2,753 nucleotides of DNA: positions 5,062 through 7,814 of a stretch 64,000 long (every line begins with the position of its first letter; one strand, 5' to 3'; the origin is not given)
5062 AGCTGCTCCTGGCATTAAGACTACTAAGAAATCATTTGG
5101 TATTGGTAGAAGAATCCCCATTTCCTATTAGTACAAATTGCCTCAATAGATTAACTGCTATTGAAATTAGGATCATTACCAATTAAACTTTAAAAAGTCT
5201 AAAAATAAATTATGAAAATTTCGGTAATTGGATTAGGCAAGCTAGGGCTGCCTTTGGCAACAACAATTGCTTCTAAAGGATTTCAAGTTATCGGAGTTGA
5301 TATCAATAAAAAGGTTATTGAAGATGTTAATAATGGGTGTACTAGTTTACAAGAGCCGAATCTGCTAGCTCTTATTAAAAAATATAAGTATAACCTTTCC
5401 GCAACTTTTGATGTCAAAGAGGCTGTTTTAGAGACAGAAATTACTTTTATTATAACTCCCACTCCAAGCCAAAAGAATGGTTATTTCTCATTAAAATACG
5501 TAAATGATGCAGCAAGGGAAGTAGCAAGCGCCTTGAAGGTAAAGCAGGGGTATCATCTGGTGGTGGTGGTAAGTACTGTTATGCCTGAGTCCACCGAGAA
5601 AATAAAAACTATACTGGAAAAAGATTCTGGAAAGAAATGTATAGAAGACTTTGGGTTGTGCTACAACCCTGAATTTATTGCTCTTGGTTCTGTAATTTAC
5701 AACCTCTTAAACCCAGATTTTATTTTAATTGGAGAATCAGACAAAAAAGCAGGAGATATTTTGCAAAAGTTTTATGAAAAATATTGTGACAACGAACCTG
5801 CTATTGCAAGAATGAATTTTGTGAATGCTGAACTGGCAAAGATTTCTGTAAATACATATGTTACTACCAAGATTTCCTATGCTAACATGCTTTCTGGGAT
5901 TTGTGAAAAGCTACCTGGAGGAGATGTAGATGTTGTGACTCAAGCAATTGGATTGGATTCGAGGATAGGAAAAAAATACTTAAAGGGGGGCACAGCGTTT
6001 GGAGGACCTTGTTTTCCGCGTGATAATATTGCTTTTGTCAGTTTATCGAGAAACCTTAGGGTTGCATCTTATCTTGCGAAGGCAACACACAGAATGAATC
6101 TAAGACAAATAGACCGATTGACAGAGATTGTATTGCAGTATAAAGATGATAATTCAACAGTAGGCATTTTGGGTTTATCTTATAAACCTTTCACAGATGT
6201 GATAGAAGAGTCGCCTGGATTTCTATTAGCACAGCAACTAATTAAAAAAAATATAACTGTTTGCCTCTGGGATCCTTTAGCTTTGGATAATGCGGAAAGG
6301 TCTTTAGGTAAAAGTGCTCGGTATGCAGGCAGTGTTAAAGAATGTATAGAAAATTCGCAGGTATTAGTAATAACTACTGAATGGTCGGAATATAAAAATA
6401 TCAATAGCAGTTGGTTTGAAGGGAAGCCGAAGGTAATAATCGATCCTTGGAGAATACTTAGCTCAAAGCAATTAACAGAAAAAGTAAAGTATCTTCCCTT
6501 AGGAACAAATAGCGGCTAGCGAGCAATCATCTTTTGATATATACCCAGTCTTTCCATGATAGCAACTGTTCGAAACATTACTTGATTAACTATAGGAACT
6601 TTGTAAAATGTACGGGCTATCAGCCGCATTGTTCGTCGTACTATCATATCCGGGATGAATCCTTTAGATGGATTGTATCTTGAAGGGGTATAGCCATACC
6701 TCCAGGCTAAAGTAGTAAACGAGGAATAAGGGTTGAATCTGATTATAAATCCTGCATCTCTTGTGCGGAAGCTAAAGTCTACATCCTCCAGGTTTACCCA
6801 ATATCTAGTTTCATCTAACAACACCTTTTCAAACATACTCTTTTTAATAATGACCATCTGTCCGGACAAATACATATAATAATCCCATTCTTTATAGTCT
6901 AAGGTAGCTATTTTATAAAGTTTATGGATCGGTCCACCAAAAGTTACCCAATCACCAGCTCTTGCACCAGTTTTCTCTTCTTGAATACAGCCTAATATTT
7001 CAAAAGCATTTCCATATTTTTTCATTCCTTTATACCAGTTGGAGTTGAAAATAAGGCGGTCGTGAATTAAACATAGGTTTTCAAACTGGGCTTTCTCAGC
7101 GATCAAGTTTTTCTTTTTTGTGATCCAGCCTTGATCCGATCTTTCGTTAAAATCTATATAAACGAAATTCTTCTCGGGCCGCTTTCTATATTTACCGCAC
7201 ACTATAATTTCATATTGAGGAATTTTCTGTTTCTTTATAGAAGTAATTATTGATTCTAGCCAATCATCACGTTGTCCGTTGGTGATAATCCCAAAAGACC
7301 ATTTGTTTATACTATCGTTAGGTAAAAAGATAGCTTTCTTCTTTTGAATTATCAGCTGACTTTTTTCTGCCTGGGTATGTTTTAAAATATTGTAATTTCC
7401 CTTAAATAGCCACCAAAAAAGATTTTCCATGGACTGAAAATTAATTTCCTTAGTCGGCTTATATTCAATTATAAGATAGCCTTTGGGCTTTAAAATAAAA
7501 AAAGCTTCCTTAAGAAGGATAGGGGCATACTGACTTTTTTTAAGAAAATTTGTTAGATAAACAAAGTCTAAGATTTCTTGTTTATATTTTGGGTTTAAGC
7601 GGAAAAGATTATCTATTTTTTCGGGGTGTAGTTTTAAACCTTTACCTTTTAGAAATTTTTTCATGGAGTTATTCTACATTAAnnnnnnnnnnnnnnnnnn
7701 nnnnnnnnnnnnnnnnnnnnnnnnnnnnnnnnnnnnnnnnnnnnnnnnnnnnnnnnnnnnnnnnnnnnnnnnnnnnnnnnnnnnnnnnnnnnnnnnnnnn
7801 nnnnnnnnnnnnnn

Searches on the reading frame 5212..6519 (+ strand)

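Call 7: search_protein_families(library=pfam, proteins=[window:5212-6519:+], max_evalue=0.001)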
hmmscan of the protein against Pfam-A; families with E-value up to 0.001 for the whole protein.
window:5212-6519:+ (435 aa): 7 families
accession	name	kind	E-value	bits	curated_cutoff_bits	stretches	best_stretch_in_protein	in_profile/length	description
PF03721.20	UDPG_MGDP_dh_N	-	3.7e-46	157.5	27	1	1-185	1-185/187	UDP-glucose/GDP-mannose dehydrogenase family, NAD binding domain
PF00984.24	UDPG_MGDP_dh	-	2.7e-24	85.5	25.4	1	205-296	2-92/94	UDP-glucose/GDP-mannose dehydrogenase family, central domain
PF03720.21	UDPG_MGDP_dh_C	-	1.5e-18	67.5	30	1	318-417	1-102/103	UDP-glucose/GDP-mannose dehydrogenase family, UDP binding domain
PF03446.21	NAD_binding_2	-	1.4e-09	38.6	21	1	2-136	1-108/161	NAD binding domain of 6-phosphogluconate dehydrogenase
PF01210.29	NAD_Gly3P_dh_N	-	8.8e-07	29.5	23.1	1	2-108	1-103/158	NAD-dependent glycerol-3-phosphate dehydrogenase N-terminus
PF03807.23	F420_oxidored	-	4.8e-06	27.5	21.6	0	338-411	13-90/94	NADP oxidoreductase coenzyme F420-dependent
PF02737.24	3HCDH_N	-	0.00013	22.4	22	1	2-45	1-44/180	3-hydroxyacyl-CoA dehydrogenase, NAD binding domain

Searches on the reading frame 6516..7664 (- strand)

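Call 7: search_protein_families(library=pfam, proteins=[window:6516-7664:-], max_evalue=0.001)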
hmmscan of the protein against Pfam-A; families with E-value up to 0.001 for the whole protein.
window:6516-7664:- (382 aa): 0 families

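Call 16: search_protein_families(library=pfam, proteins=[window:6516-7664:-], max_evalue=10)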
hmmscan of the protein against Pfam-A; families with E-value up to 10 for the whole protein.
window:6516-7664:- (382 aa): 5 families
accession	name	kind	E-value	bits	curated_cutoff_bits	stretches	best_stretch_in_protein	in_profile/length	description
PF13489.12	Methyltransf_23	-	0.0025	18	27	1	23-85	73-133/164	Methyltransferase domain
PF13632.12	Glyco_trans_2_3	-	0.11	12.7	27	1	268-316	74-121/198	Glycosyl transferase family group 2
PF08241.18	Methyltransf_11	-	0.15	13.1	21.2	1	27-66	56-95/95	Methyltransferase domain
PF13641.12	Glyco_tranf_2_3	-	0.15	12.5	27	0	126-159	6-38/230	Glycosyltransferase like family 2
PF00886.24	Ribosomal_S16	-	1.1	9.6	27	1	351-378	7-34/62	Ribosomal protein S16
